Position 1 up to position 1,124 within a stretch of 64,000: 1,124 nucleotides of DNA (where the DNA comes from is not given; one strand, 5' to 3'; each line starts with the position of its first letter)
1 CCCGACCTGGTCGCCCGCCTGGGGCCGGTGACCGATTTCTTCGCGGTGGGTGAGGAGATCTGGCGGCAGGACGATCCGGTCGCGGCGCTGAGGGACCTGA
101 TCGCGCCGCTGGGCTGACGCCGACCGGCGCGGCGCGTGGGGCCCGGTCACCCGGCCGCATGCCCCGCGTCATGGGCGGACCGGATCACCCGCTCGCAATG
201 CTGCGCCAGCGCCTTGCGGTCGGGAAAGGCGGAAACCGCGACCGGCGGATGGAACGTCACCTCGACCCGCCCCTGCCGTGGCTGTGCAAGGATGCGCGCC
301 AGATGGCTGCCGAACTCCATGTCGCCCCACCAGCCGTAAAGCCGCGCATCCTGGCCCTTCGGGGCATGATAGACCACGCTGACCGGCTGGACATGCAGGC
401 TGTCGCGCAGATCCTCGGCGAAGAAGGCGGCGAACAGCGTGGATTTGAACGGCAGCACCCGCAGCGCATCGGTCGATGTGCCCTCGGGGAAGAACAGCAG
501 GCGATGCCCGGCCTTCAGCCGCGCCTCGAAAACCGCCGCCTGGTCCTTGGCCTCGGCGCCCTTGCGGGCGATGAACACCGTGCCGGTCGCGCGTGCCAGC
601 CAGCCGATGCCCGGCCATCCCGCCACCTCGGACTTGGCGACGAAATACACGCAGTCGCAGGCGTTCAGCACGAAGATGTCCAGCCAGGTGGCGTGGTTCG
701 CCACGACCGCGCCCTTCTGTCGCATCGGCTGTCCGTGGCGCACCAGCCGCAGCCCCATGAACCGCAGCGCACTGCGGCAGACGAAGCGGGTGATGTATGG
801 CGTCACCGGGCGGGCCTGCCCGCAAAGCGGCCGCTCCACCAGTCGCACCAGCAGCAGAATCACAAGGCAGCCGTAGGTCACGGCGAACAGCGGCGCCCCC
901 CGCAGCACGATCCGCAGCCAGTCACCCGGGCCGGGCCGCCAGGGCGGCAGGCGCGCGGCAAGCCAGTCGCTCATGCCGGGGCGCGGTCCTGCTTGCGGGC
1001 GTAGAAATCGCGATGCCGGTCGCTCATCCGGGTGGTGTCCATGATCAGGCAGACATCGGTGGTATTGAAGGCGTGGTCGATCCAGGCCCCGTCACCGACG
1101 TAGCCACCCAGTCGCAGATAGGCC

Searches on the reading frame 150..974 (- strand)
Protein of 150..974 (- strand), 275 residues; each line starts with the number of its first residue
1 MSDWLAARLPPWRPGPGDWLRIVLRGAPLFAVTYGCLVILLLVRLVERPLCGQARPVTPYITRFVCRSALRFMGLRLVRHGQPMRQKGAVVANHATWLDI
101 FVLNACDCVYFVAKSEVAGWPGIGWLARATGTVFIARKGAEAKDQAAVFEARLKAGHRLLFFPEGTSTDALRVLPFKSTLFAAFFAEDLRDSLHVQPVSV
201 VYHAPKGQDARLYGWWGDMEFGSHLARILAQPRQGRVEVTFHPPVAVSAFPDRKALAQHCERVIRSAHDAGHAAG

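Call 64: search_protein_families(library=phrogs, alignment_id=A4, max_evalue=0.00001)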
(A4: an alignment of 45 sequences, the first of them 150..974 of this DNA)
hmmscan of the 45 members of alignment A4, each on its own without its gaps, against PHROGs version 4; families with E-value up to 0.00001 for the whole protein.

A. member 1, window:150-974:- (275 aa): 0 families

B. families by the number of members that match (of 45 scanned): 22 families
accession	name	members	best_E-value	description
phrog_293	-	2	3.7e-81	ABC transporter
phrog_2392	-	2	1.6e-50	ABC transporter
phrog_20966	-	2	4.2e-40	-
phrog_38247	-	2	1.1e-29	-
phrog_23675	-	2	4.5e-22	-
phrog_10724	-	2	6.8e-12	-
phrog_13417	-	1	7.9e-102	-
phrog_15591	-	1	6.9e-85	-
phrog_19397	-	1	2.9e-61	-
phrog_36676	-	1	1.3e-45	-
phrog_8735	-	1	3.2e-44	-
phrog_27181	-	1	8.4e-41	-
phrog_28622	-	1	6.1e-37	-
phrog_18374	-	1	3.9e-31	-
phrog_23947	-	1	3e-15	-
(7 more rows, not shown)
